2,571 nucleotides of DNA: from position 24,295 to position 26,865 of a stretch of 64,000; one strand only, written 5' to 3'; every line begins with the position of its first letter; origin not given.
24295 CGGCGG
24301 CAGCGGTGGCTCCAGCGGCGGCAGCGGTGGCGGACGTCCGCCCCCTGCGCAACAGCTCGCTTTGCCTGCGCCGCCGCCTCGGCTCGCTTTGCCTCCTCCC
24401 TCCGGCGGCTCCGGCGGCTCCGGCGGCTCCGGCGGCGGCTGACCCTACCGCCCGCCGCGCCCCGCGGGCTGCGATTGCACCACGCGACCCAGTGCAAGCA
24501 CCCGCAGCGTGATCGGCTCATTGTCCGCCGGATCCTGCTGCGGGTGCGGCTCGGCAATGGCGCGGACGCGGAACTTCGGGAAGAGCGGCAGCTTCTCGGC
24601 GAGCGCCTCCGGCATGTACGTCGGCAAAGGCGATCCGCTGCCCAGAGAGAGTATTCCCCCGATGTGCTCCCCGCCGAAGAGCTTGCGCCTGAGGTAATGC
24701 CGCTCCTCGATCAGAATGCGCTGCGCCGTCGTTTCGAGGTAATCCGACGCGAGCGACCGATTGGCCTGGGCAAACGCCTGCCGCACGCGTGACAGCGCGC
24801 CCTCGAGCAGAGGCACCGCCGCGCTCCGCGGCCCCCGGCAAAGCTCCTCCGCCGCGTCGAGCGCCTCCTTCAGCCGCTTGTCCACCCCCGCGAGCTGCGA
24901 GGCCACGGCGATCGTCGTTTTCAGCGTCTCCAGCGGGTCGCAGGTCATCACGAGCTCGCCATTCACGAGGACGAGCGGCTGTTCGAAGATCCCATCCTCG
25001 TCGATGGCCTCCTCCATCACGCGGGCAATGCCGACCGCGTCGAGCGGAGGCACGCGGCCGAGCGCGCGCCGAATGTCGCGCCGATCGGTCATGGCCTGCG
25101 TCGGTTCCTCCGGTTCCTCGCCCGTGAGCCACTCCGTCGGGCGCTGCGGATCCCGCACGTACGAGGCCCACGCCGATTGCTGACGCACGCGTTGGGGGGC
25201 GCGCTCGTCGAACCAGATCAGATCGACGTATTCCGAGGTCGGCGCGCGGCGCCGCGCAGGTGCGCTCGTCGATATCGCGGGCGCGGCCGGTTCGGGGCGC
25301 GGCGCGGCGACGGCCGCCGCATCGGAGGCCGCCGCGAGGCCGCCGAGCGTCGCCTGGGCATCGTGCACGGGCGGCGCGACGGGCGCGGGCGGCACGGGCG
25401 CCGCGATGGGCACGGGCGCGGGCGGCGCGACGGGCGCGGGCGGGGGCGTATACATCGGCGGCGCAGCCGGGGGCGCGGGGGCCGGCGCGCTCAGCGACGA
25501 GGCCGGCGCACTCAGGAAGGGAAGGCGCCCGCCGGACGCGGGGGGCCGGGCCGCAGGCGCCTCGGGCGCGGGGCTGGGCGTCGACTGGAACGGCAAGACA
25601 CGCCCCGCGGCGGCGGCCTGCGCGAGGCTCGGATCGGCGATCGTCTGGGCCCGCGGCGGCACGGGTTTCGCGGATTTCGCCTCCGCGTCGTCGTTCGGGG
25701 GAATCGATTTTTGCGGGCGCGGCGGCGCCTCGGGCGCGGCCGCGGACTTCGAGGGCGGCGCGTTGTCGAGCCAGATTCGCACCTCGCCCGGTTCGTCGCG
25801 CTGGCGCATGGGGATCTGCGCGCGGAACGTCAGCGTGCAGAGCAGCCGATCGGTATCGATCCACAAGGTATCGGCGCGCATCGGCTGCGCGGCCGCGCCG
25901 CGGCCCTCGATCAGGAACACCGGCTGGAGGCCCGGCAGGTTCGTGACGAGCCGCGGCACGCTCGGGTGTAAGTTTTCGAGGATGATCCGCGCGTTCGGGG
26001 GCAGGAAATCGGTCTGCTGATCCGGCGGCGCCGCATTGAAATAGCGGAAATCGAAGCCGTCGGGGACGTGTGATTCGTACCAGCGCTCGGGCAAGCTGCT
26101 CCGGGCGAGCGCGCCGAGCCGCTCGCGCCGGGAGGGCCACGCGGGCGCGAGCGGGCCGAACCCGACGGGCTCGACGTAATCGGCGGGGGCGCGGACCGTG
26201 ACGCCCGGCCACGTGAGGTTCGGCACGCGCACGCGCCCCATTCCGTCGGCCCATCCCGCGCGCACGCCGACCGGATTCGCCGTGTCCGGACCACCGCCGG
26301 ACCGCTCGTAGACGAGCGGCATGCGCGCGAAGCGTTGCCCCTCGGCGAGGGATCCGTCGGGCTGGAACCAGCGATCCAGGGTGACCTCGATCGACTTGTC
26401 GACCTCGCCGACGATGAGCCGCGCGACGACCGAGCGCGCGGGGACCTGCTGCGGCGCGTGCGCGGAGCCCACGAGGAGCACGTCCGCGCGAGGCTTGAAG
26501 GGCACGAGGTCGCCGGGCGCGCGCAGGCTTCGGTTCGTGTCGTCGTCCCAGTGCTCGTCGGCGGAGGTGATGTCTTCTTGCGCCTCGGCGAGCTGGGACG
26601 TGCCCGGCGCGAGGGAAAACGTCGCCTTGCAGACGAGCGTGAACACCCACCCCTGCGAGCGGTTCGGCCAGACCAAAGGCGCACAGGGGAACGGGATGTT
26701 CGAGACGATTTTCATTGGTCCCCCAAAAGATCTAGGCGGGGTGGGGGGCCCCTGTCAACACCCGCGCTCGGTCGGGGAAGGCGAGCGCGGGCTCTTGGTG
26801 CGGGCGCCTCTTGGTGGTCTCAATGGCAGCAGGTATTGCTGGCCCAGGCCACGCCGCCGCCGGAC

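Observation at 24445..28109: Extended DUF2169-like protein (756 aa) downstream of a secreted matrixin with PG-binding and lectin domains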

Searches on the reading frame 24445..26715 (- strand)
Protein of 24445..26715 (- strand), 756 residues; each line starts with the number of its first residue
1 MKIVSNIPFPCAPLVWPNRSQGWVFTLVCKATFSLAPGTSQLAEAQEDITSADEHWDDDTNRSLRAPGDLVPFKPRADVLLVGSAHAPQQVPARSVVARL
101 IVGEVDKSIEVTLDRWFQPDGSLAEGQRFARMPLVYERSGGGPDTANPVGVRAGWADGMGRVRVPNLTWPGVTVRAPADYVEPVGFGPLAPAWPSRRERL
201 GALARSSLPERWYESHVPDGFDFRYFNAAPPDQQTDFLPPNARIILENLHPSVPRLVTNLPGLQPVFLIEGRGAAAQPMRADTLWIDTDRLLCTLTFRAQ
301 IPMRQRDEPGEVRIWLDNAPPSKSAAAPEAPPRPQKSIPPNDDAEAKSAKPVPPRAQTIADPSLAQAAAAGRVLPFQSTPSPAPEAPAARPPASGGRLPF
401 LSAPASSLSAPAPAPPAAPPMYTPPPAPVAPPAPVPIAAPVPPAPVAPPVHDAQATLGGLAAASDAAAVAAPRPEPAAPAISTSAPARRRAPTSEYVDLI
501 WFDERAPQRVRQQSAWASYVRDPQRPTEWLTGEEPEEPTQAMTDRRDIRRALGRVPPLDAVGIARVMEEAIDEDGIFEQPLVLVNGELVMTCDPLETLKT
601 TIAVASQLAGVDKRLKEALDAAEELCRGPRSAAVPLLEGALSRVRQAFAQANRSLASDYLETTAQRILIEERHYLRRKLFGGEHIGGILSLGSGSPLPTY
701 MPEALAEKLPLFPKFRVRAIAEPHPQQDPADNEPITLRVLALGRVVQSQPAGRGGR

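Call 6: search_protein_families(library=pfam, proteins=[window:24445-26715:-], max_evalue=0.01)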
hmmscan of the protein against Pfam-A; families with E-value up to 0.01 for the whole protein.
window:24445-26715:- (756 aa): 1 family
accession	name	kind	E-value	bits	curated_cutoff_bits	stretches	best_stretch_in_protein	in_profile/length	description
PF09937.14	DUF2169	-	5e-70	236.6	25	1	24-298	5-294/294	Uncharacterized protein conserved in bacteria (DUF2169)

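Call 7: search_protein_families(library=ncbifam, proteins=[window:24445-26715:-], max_evalue=0.01)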
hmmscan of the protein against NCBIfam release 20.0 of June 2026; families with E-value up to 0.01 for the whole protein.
window:24445-26715:- (756 aa): 0 families

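Call 8: search_solved_structures(query=window:24445-26715:-, max_evalue=1)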
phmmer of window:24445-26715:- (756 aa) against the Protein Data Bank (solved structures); distinct sequences matched with E-value up to 1: 1.
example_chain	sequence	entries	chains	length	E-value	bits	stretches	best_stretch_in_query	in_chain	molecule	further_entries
8vth_A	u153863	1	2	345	1.4e-12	50.1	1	74-306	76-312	DUF2169 domain-containing protein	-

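Call 65: list_cluster_members(proteins=[window:24448-26715:-, window:26823-28109:-, window:23297-24439:+, window:21447-22400:+])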
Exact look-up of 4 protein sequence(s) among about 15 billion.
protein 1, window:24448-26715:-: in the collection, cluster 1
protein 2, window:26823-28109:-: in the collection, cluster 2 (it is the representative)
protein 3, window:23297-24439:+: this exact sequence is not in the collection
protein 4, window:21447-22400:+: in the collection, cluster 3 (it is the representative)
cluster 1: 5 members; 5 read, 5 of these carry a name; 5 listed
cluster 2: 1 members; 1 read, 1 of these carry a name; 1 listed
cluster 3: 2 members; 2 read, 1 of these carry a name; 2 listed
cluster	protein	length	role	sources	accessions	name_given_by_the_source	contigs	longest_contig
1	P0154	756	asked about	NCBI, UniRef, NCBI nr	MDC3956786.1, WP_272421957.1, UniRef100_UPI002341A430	DUF2169 domain-containing protein [Polyangium jinanense] | DUF2169 family type VI secretion system accessory protein n=1 Tax=Polyangium jinanense ...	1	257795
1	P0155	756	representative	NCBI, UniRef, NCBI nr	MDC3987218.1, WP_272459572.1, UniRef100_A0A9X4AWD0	DUF2169 family type VI secretion system accessory protein [Polyangium jinanense] | DUF2169 domain-containing protein n=1 Tax=Polyangium jinanense TaxID=2829994 ... | DUF2169 domain-containing protein [Polyangium jinanense]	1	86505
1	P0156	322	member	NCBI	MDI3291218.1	hypothetical protein QHF83_48365, partial [Polyangium sp. 15x6]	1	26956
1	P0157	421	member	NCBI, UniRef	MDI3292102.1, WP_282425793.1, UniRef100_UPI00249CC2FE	DUF2169 domain-containing protein, partial [Polyangium sp. 15x6] | DUF2169 family type VI secretion system accessory protein n=1 Tax=Polyangium sp. 15x6 ...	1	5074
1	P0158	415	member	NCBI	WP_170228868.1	DUF2169 family type VI secretion system accessory protein, partial [Polyangium fumosum]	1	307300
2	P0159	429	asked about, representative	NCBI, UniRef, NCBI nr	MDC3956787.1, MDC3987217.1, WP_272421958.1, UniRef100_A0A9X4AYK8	matrixin family metalloprotease [Polyangium jinanense] | Matrixin family metalloprotease n=1 Tax=Polyangium jinanense TaxID=2829994 ...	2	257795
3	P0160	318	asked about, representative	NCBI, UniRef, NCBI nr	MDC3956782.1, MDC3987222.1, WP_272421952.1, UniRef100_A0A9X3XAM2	hypothetical protein [Polyangium jinanense] | ATPase AAA-type core domain-containing protein n=1 Tax=Polyangium jinanense TaxID=2829994 ...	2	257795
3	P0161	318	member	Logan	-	-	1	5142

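Call 66: find_encoding_contigs(protein=P0158, flank=8000, max_places=2)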
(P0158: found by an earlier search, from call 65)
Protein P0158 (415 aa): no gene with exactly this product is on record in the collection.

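Call 67: find_encoding_contigs(protein=P0157, flank=8000, max_places=2)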
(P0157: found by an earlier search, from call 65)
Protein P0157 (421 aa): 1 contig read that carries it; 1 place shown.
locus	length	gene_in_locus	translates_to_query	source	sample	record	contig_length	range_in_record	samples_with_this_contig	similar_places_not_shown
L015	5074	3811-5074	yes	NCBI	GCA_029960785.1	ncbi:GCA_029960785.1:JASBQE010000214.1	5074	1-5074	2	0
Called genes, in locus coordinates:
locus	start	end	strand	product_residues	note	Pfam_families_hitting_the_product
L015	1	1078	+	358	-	?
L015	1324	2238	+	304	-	-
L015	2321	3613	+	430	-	PF01471:PG_binding_1, PF00413:Peptidase_M10, PF01453:B_lectin (faint)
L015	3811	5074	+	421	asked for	PF09937:DUF2169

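Call 77: find_homologous_proteins(query=A3, max_evalue=1e-10)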
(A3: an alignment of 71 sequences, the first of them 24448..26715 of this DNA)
Query A3 (71 sequences) (756 aa, profile of the alignment): 468 proteins with E <= 1e-10 among 8000 candidates; the best 120 are listed.
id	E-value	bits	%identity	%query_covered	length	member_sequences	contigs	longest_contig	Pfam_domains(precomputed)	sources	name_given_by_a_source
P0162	0.0e+0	1060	51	40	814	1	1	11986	PF09937.15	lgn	-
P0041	0.0e+0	1060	38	35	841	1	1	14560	PF09937.15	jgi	jgi:hypothetical protein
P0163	0.0e+0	1054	51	42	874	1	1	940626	PF09937.15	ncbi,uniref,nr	ncbi:DUF2169 family type VI secretion system accessory protein [Polyangium spumosum]|uniref:DUF2169 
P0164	0.0e+0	1045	54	42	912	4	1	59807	PF09937.15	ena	-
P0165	0.0e+0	1045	41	56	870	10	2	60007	PF09937.15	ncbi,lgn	-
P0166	0.0e+0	1044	50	42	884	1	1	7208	PF09937.15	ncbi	-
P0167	0.0e+0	1043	50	42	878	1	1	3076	PF09937.15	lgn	-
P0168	0.0e+0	1040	42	56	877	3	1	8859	PF09937.15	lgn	-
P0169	0.0e+0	1039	48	42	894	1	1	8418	PF09937.15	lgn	-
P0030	0.0e+0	1032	49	42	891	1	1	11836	PF09937.15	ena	-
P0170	0.0e+0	1029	53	42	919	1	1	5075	PF09937.15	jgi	jgi:hypothetical protein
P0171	0.0e+0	1028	42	51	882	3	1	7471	PF09937.15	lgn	-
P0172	0.0e+0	1020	52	38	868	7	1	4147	PF09937.15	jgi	jgi:hypothetical protein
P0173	0.0e+0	1019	47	42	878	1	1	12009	PF09937.15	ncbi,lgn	-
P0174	0.0e+0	1017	50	42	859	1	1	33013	PF09937.15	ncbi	ncbi:MAG: DUF2169 domain-containing protein [Polyangiaceae bacterium]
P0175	0.0e+0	1015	48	42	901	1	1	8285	PF09937.15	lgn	-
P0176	0.0e+0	1015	51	42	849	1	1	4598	PF09937.15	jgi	jgi:hypothetical protein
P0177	0.0e+0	1014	46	51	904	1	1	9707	PF09937.15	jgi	-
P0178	1.4e-298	1011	49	42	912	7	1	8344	PF09937.15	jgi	-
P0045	2.7e-298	1010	49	42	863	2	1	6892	PF09937.15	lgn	-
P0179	4.1e-296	1003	49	42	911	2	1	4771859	PF09937.15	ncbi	-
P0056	5.2e-296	1003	38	99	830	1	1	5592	PF09937.15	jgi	jgi:hypothetical protein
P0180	3.0e-295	1000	46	42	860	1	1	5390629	PF09937.15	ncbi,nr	ncbi:MAG: DUF2169 domain-containing protein [Polyangiaceae bacterium]|nr:DUF2169 domain-containing p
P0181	5.2e-295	1000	50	42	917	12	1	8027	PF09937.15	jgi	jgi:hypothetical protein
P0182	1.2e-294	998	51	45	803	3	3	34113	PF09937.15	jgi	jgi:hypothetical protein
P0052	5.7e-294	996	50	42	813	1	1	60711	PF09937.15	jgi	jgi:hypothetical protein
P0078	1.9e-291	988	53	42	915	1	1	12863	PF09937.15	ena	-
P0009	2.1e-291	988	42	99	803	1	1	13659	PF09937.15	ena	-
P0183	5.5e-290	983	54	42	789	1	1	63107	PF09937.15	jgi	jgi:hypothetical protein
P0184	9.9e-290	982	52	42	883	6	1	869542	PF09937.15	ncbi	-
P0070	8.4e-289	979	49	42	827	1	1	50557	PF09937.15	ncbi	ncbi:MAG: DUF2169 domain-containing protein [Byssovorax sp.]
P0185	9.2e-288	976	51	44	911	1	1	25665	PF09937.15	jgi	jgi:hypothetical protein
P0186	1.5e-286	972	43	99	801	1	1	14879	PF09937.15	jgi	jgi:hypothetical protein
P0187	2.1e-286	971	48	42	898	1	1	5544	PF09937.15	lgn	-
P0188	8.7e-285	966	39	99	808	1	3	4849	PF09937.15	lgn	-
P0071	1.3e-284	965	49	43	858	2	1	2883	PF09937.15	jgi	jgi:hypothetical protein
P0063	1.7e-284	965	51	41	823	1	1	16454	PF09937.15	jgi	jgi:hypothetical protein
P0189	2.7e-283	961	40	100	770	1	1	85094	PF09937.15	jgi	jgi:hypothetical protein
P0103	3.1e-282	957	39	99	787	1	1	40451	PF09937.15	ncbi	-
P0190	8.9e-282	956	49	42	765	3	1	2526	PF09937.15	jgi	jgi:hypothetical protein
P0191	1.5e-281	955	43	53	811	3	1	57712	PF09937.15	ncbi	-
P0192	3.9e-281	954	50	42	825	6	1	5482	PF09937.15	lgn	-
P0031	8.7e-281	952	38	99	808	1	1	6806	PF09937.15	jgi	jgi:hypothetical protein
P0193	4.1e-280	950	49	44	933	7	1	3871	PF09937.15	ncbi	-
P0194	5.1e-280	950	50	42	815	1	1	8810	PF09937.15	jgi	jgi:hypothetical protein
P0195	5.4e-280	950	48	46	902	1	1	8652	PF09937.15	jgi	jgi:hypothetical protein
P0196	8.4e-280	949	50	45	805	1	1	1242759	PF09937.15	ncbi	ncbi:MAG: DUF2169 domain-containing protein [Minicystis sp.]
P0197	1.1e-279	949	52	44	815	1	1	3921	PF09937.15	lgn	-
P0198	1.5e-279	948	40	99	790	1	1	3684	PF09937.15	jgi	jgi:hypothetical protein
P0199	7.8e-279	946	43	99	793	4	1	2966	PF09937.15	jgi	jgi:hypothetical protein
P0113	3.1e-278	944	42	58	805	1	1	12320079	PF09937.15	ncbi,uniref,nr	ncbi:DUF2169 family type VI secretion system accessory protein [Polyangium aurulentum]|uniref:DUF216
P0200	4.5e-278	943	46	48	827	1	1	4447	PF09937.15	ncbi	-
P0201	6.5e-278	943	42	60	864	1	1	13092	PF09937.15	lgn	-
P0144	7.5e-278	943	50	42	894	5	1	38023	PF09937.15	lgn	-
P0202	2.1e-277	941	43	56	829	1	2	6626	PF09937.15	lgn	-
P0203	2.3e-277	941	48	42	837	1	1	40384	PF09937.15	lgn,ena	-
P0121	3.2e-277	941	46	42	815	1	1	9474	PF09937.15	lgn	-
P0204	4.8e-277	940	39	99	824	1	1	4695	PF09937.15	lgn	-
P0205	8.1e-277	939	48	47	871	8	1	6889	PF09937.15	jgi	jgi:hypothetical protein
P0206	8.6e-277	939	42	96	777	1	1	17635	PF09937.15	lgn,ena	-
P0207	1.8e-276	938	45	50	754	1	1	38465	PF09937.15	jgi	jgi:hypothetical protein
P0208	6.0e-276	936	50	44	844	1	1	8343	PF09937.15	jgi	jgi:hypothetical protein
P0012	6.0e-276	936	38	99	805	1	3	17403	PF09937.15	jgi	jgi:hypothetical protein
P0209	6.1e-275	933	49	54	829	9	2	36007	PF09937.15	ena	-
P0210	1.1e-273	929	55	42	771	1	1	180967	PF09937.15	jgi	jgi:hypothetical protein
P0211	1.3e-273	929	36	36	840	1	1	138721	PF09937.15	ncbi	ncbi:MAG: DUF2169 domain-containing protein [Byssovorax sp.]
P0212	3.8e-273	927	47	51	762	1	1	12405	PF09937.15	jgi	jgi:hypothetical protein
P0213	1.8e-272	925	40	99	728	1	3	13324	PF09937.15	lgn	-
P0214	1.1e-271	922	38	99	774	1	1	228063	PF09937.15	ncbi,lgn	-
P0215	1.4e-271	922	33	33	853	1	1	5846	PF09937.15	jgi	jgi:hypothetical protein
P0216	1.4e-271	922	47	42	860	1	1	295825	PF09937.15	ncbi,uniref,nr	ncbi:DUF2169 family type VI secretion system accessory protein [Polyangium spumosum]|uniref:DUF2169 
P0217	2.9e-271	921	55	42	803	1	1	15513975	PF09937.15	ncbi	ncbi:DUF2169 domain-containing protein [Sorangium sp. So ce134]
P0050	3.3e-271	921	47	49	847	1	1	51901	PF09937.15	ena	-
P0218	4.9e-271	920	52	42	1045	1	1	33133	PF09937.15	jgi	jgi:hypothetical protein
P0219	6.0e-271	920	35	33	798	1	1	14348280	PF09937.15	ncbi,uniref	ncbi:DUF2169 domain-containing protein [Sorangium sp. So ce291]|uniref:DUF2169 family type VI secret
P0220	6.8e-271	920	49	45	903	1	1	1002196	PF09937.15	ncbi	ncbi:MAG: DUF2169 domain-containing protein [Minicystis sp.]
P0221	1.0e-270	919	55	42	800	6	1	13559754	PF09937.15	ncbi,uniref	ncbi:DUF2169 family type VI secretion system accessory protein [Sorangium sp. So ce394]|uniref:DUF21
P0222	3.9e-270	917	39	100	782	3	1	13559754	PF09937.15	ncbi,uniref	ncbi:DUF2169 domain-containing protein [Sorangium sp. So ce394]|uniref:DUF2169 family type VI secret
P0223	1.4e-269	915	41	98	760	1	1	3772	PF09937.15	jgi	jgi:hypothetical protein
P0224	2.8e-269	914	39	98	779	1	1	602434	PF09937.15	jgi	jgi:hypothetical protein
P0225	9.7e-269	913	44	55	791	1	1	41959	PF09937.15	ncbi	ncbi:MAG: DUF2169 domain-containing protein [Byssovorax sp.]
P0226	1.2e-268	912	49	42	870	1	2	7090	PF09937.15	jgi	jgi:hypothetical protein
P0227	1.5e-268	912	44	51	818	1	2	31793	PF09937.15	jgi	jgi:hypothetical protein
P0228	1.8e-268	912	38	96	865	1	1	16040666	PF09937.15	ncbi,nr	ncbi:D-alanyl-D-alanine carboxypeptidase [Minicystis rosea]|nr:D-alanyl-D-alanine carboxypeptidase [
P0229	2.3e-268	911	49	44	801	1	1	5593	PF09937.15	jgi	jgi:hypothetical protein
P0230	2.6e-268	911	55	45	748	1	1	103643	PF09937.15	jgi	jgi:hypothetical protein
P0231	1.3e-267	909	48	53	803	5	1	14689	PF09937.15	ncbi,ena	-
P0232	1.8e-267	908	51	40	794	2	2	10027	PF09937.15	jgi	jgi:hypothetical protein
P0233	2.2e-267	908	39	99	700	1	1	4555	PF09937.15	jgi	jgi:hypothetical protein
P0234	3.5e-267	907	43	100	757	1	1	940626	PF09937.15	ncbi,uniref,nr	ncbi:DUF2169 family type VI secretion system accessory protein [Polyangium spumosum]|uniref:DUF2169 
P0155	4.8e-267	907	99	100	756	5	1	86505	PF09937.15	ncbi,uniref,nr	ncbi:DUF2169 family type VI secretion system accessory protein [Polyangium jinanense]|uniref:DUF2169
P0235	1.2e-266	906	38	100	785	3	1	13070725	PF09937.15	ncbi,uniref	ncbi:DUF2169 domain-containing protein [Sorangium sp. So ce136]|uniref:DUF2169 family type VI secret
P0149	1.5e-266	905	46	44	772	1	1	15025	PF09937.15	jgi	jgi:hypothetical protein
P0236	1.6e-266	905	52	42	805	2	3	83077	PF09937.15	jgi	jgi:hypothetical protein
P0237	2.7e-266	905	52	40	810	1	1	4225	PF09937.15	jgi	jgi:hypothetical protein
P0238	4.8e-266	904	49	40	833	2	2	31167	PF09937.15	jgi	jgi:hypothetical protein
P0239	7.4e-266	903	39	99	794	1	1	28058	PF09937.15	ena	-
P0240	7.6e-266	903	53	40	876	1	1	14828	PF09937.15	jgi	jgi:hypothetical protein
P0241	9.4e-266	903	50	42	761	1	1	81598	PF09937.15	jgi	jgi:hypothetical protein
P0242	3.1e-265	901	39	35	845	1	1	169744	PF09937.15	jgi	jgi:hypothetical protein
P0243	9.0e-265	899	45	56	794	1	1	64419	PF09937.15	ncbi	ncbi:MAG: DUF2169 domain-containing protein [Byssovorax sp.]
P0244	1.1e-264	899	36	100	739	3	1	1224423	PF09937.15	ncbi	-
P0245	2.2e-264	898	51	40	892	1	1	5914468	PF09937.15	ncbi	ncbi:MAG: DUF2169 domain-containing protein [Minicystis sp.]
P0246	2.6e-264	898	44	50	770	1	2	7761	PF09937.15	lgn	-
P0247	7.3e-264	896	39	99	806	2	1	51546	PF09937.15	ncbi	-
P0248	7.7e-264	896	36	33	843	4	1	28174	PF09937.15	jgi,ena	-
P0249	9.8e-264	896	58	39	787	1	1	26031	PF09937.15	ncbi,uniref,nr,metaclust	ncbi:hypothetical protein BE17_52965 [Sorangium cellulosum]|uniref:DUF2169 domain-containing protein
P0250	1.2e-263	896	40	55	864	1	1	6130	PF09937.15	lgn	-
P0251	2.1e-263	895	45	54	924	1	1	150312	PF09937.15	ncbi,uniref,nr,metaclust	ncbi:DUF2169 family type VI secretion system accessory protein [Chondromyces apiculatus]|uniref:DUF2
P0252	6.2e-263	893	42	55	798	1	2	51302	PF09937.15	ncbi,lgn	-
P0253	1.3e-262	892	51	46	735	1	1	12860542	PF09937.15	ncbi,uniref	ncbi:DUF2169 domain-containing protein [Sorangium cellulosum]|uniref:DUF2169 family type VI secretio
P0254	1.0e-261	889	50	44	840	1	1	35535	PF09937.15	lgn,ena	-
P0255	4.0e-261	887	40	60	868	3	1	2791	PF09937.15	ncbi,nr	ncbi:MAG TPA: DUF2169 domain-containing protein [Polyangium sp.]|nr:DUF2169 domain-containing protei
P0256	5.1e-261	887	48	42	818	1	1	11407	PF09937.15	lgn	-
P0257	7.1e-261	887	65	45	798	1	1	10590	PF09937.15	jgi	jgi:hypothetical protein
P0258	8.6e-261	886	36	97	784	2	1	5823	PF09937.15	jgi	jgi:hypothetical protein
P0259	1.5e-260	886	49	46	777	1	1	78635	PF09937.15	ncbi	ncbi:MAG: DUF2169 domain-containing protein [Byssovorax sp.]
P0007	1.5e-260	886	66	100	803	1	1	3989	PF09937.15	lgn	-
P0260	4.5e-260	884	47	53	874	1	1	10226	PF09937.15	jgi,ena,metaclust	metaclust:\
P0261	6.5e-260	883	42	50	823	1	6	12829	PF09937.15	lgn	-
